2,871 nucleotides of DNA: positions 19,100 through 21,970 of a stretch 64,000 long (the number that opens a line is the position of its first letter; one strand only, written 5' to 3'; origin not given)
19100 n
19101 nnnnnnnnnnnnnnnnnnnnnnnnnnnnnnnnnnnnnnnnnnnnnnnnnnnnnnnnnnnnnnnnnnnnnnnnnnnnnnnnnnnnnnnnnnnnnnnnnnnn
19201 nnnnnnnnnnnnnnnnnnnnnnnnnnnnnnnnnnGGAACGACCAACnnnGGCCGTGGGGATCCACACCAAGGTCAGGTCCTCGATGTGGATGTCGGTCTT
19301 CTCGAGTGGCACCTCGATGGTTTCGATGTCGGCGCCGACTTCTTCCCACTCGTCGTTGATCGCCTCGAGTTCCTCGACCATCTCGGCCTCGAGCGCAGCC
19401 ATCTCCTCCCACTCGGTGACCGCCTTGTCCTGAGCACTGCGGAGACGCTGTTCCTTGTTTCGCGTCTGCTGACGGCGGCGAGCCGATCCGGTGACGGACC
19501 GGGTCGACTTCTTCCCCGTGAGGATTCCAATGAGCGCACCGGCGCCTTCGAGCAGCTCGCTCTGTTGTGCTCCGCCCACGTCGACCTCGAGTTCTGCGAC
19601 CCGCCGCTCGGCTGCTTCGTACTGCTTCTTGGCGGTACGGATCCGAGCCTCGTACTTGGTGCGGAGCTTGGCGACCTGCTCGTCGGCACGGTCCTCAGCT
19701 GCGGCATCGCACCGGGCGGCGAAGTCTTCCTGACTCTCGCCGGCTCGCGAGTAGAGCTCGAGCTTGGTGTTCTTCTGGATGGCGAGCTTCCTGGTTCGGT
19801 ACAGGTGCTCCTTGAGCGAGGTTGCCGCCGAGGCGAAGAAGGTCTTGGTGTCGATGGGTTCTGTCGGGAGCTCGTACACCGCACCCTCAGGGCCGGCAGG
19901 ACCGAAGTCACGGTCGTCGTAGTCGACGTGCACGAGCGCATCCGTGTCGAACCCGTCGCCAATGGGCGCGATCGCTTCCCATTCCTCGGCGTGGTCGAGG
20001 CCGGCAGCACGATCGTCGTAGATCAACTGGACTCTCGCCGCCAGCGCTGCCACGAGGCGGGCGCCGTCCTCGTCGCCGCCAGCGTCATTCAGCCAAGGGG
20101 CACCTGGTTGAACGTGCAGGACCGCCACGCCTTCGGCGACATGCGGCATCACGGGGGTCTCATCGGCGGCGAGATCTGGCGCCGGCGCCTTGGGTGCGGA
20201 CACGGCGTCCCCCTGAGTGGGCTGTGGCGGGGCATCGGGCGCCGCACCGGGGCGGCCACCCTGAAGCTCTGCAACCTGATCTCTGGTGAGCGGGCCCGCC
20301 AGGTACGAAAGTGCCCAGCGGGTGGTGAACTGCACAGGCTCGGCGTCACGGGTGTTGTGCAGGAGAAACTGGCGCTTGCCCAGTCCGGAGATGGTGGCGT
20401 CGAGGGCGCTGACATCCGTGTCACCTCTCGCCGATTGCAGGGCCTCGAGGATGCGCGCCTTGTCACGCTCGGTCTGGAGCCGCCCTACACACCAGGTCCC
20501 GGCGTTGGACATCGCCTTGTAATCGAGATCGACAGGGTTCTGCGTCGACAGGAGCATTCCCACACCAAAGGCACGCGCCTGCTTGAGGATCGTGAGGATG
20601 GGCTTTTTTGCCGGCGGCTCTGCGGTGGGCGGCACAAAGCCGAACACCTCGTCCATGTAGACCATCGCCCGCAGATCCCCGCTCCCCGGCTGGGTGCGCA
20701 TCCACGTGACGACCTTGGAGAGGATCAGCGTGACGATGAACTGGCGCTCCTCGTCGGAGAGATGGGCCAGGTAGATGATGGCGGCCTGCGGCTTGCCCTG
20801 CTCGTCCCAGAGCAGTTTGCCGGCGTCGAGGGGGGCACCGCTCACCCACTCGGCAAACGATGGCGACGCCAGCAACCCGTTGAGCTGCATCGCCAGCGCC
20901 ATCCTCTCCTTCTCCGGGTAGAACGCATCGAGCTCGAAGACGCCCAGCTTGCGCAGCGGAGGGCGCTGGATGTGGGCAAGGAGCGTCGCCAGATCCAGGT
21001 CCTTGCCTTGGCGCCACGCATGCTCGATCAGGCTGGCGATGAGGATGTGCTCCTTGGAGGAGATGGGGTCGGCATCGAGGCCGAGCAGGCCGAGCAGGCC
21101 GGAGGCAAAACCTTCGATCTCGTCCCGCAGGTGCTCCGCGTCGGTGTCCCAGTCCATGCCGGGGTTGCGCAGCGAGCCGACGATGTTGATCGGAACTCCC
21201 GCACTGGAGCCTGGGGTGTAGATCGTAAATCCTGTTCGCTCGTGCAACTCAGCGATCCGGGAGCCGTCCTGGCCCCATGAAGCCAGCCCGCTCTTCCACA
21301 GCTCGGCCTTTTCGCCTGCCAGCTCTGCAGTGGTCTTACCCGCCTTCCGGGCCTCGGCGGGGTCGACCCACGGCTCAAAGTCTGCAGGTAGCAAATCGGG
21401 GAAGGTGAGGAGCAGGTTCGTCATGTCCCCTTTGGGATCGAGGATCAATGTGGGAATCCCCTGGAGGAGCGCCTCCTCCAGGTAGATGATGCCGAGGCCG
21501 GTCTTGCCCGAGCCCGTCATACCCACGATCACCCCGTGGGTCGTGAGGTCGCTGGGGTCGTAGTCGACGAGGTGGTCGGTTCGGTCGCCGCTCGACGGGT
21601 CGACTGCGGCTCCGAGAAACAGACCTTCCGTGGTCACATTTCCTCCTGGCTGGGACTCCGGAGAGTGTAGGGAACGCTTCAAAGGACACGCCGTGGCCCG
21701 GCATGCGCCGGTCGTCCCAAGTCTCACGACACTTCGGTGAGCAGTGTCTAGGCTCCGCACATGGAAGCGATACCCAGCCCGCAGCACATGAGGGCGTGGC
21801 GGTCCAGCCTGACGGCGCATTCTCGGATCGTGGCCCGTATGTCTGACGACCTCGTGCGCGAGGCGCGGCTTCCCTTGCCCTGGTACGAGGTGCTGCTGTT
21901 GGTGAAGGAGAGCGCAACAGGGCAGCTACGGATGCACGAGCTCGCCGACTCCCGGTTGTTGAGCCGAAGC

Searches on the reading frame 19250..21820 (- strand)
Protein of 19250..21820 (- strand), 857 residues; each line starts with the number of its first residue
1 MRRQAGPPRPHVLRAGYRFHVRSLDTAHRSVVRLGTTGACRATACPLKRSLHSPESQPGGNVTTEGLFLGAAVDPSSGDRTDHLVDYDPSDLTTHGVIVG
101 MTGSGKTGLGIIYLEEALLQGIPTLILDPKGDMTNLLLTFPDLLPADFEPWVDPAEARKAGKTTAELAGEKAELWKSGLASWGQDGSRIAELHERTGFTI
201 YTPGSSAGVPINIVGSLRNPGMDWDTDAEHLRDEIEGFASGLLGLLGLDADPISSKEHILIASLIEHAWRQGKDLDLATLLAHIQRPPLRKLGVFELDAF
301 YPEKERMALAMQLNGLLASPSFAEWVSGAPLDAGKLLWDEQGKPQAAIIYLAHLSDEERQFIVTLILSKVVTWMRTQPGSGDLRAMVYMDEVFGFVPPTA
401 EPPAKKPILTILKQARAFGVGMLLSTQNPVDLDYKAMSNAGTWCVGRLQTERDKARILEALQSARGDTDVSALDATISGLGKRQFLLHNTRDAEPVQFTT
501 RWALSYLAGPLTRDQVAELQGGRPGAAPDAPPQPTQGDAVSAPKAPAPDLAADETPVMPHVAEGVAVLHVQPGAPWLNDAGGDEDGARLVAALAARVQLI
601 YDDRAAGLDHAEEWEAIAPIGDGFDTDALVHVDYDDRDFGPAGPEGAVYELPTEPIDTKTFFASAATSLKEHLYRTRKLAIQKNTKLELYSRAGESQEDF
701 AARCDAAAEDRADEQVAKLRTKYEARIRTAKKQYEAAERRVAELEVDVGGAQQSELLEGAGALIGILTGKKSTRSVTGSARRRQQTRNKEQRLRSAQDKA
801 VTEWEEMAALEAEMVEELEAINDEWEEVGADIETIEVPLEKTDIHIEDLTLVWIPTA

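Call 67: search_protein_families(library=pfam, proteins=[window:19250-21820:-], max_evalue=0.01)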
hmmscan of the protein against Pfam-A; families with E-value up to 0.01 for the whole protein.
window:19250-21820:- (857 aa): 2 families
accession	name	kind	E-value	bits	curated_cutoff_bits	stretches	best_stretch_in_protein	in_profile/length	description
PF01935.23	DUF87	-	4.2e-06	27.5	23.2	1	90-137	20-68/220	Helicase HerA, central domain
PF05872.18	HerA_C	-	0.0046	16.1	22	0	94-136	22-64/502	Helicase HerA-like C-terminal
